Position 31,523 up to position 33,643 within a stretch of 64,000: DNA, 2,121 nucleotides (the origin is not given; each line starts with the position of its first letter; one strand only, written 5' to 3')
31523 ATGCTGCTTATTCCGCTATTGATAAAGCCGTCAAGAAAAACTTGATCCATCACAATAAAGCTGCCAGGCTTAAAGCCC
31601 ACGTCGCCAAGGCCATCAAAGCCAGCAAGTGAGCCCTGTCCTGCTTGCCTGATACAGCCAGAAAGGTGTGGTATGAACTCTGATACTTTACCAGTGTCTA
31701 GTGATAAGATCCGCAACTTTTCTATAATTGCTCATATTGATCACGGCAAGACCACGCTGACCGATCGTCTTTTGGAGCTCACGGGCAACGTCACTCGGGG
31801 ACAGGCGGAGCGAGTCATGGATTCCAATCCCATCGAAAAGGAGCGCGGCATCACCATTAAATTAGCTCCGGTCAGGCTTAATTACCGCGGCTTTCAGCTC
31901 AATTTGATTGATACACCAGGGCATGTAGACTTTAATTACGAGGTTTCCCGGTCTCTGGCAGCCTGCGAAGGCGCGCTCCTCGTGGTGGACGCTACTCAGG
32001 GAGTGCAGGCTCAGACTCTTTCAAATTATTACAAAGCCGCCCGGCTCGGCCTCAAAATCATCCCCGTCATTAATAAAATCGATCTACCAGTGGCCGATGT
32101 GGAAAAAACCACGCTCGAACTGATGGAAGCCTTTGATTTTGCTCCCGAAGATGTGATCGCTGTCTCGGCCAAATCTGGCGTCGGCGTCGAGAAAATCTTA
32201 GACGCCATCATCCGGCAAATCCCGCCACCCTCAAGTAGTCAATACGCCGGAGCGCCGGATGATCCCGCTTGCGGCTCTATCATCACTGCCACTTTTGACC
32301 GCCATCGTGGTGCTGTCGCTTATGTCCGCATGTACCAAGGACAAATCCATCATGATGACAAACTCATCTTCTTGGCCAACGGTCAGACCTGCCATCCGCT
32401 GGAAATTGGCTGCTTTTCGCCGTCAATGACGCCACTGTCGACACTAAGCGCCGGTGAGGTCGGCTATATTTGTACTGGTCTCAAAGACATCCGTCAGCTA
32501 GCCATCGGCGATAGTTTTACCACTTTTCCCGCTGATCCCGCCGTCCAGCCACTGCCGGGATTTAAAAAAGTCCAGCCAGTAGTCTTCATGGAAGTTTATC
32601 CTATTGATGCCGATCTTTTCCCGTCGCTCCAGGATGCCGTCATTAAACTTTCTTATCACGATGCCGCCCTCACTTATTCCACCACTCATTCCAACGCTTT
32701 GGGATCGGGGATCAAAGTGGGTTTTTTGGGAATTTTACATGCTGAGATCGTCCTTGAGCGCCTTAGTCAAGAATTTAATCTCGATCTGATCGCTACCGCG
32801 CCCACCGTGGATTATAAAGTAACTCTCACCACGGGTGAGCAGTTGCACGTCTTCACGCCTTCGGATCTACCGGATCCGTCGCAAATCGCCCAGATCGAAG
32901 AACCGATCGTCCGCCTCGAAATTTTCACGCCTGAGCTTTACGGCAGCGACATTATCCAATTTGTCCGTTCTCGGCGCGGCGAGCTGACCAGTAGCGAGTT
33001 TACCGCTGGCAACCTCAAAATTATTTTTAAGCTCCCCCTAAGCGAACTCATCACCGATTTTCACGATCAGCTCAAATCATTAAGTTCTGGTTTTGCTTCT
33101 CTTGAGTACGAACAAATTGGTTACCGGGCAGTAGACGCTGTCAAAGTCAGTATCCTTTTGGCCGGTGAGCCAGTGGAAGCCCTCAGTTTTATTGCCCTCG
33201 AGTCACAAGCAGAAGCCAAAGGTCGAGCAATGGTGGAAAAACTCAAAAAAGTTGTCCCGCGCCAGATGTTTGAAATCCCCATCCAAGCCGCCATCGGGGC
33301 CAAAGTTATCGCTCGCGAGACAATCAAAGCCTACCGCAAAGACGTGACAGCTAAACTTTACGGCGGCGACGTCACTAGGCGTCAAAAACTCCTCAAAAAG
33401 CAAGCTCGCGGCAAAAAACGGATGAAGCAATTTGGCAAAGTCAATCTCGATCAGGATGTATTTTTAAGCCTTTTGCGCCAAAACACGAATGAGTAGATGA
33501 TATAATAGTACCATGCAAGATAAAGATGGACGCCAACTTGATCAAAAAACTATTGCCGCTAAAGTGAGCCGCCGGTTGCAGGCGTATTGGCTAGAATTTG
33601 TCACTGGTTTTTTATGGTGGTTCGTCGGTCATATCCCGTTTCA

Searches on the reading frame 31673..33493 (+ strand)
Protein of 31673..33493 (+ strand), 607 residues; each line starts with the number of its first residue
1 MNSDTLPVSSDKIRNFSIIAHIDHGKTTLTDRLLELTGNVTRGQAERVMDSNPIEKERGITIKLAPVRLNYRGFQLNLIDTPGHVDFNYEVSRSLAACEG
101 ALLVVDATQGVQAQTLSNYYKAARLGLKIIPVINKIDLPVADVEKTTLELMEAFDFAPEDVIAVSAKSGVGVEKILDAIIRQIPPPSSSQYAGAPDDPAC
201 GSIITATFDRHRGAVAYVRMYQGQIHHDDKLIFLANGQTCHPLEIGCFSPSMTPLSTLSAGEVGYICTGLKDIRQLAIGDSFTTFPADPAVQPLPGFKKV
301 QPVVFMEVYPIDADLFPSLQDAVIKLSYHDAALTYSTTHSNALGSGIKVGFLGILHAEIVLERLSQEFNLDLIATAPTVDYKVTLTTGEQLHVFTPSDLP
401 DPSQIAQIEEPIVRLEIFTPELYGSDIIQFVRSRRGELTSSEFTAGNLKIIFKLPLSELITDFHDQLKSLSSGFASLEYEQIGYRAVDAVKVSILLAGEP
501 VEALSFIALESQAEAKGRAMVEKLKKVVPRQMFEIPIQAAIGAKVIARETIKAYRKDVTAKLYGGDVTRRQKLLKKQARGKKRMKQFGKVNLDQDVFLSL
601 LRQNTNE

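Call 94: search_protein_families(library=ncbifam, proteins=[window:31673-33493:+], max_evalue=1e-10)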
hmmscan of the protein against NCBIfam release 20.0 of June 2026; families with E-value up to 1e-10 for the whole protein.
window:31673-33493:+ (607 aa): 31 families (the best 25 are shown)
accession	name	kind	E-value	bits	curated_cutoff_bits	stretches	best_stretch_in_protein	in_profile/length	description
TIGR01393.1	lepA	equivalog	9e-230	764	533.9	1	12-603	2-594/595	translation elongation factor 4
NF009381.0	PRK12740.1-5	subfamily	6.7e-55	186.7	583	2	9-154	5-154/692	elongation factor G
TIGR01394.1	TypA_BipA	equivalog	1.1e-51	175.8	757.3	1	13-307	1-306/594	translational GTPase TypA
TIGR00484.1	EF-G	equivalog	1.7e-51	175.3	659.4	1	9-157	6-158/691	elongation factor G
NF012153.1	tet_protect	equivalog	7.6e-48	163.2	775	2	15-145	2-136/614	tetracycline resistance ribosomal protection protein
NF009891.0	PRK13351.1-1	equivalog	1.3e-45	156.2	597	2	9-154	5-154/681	elongation factor G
TIGR00490.1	aEF-2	equivalog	1.3e-41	142.5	738.45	1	9-154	15-166/720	elongation factor EF-2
NF001964.0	PRK00741.1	equivalog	5.3e-38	130.7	473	1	11-142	10-149/529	peptide chain release factor 3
NF000120.3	47473_otr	exception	9.9e-37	126.8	900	1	15-143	4-136/608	tetracycline resistance ribosomal protection protein Otr(A)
NF033148.1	tet_protect_M_W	exception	1.8e-36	125.7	1100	1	12-146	2-140/639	TetM/TetW/TetO/TetS family tetracycline resistance ribosomal protection protein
NF007583.0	PRK10218.1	equivalog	2.6e-33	114.9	1260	1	11-143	3-137/607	ribosome-dependent GTPase TypA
NF009379.0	PRK12740.1-3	equivalog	3.2e-33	115.2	513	2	11-149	6-148/674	elongation factor G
NF012155.1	tet_protect_M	exception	2.6e-32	111.8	1420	1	12-143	2-137/639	tetracycline resistance ribosomal protection protein Tet(M)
NF009377.1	PRK12740.1-1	equivalog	6.7e-31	107.4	890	1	9-154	9-158/700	elongation factor G-like protein EF-G2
TIGR00503.1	prfC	equivalog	1.5e-29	102.9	466.95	1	11-152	9-154/527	peptide chain release factor 3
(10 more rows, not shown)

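Call 95: list_cluster_members(proteins=[window:31673-33493:+, window:29536-31341:+, window:52148-53839:+])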
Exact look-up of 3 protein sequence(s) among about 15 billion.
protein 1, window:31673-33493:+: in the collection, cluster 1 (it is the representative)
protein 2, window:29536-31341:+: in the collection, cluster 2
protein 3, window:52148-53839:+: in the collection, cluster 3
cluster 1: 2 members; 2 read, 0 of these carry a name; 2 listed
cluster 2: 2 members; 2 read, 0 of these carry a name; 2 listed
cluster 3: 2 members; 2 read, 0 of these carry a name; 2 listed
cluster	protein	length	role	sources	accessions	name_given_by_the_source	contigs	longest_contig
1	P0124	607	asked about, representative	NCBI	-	-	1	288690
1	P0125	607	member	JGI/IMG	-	-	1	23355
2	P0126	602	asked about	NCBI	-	-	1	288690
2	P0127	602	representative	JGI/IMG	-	-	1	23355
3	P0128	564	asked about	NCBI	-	-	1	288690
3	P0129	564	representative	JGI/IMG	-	-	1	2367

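Call 96: find_homologous_proteins(query=window:31673-33493:+, max_evalue=1e-50)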
Query window:31673-33493:+ (607 aa): 7999 proteins with E <= 1e-50 among 8000 candidates; the best 120 are listed.
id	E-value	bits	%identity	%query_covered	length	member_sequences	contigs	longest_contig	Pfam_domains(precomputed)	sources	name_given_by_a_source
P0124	0.0e+0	1342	100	100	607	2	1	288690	PF01926.30,PF00679.31,PF06421.18,PF00009.34,PF03144.32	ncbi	-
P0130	0.0e+0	1207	90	100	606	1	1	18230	PF01926.30,PF00679.31,PF06421.18,PF00009.34,PF03144.32,PF22042.3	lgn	-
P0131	0.0e+0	1195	89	100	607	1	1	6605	PF01926.30,PF00679.31,PF06421.18,PF00009.34,PF03144.32,PF22042.3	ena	-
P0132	0.0e+0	1192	89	99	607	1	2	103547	PF01926.30,PF00679.31,PF06421.18,PF00009.34,PF03144.32,PF22042.3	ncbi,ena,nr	ncbi:translation elongation factor 4 [bacterium]|nr:translation elongation factor 4 [bacterium]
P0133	0.0e+0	1188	89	99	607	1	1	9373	PF01926.30,PF00679.31,PF06421.18,PF00009.34,PF03144.32,PF22042.3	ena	-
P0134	0.0e+0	1155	86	100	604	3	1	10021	PF01926.30,PF00679.31,PF06421.18,PF00009.34,PF03144.32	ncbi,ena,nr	ncbi:translation elongation factor 4 [bacterium]|nr:translation elongation factor 4 [bacterium]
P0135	0.0e+0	1135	85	99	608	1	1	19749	PF01926.30,PF00679.31,PF06421.18,PF00009.34,PF03144.32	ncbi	-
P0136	0.0e+0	1047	79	97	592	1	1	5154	PF01926.30,PF00679.31,PF06421.18,PF00009.34,PF03144.32,PF22042.3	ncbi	-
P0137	0.0e+0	1044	79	98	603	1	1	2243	PF01926.30,PF00679.31,PF06421.18,PF00009.34,PF03144.32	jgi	jgi:GTP-binding protein LepA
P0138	0.0e+0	1033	79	97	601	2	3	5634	PF01926.30,PF00679.31,PF06421.18,PF00009.34,PF03144.32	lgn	-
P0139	0.0e+0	1026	81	95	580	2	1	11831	PF01926.30,PF00679.31,PF06421.18,PF00009.34,PF03144.32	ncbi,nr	ncbi:translation elongation factor 4, partial [bacterium]|nr:translation elongation factor 4 [bacter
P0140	0.0e+0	1009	77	98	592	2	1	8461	PF01926.30,PF00679.31,PF06421.18,PF00009.34,PF03144.32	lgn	-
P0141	7.1e-297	1003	78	98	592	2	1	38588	PF01926.30,PF00679.31,PF06421.18,PF00009.34,PF03144.32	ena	-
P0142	8.0e-296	1000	76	98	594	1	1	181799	PF01926.30,PF00679.31,PF06421.18,PF00009.34,PF03144.32,PF22042.3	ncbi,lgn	-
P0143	1.9e-294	995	76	98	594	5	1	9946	PF01926.30,PF00679.31,PF06421.18,PF00009.34,PF03144.32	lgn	-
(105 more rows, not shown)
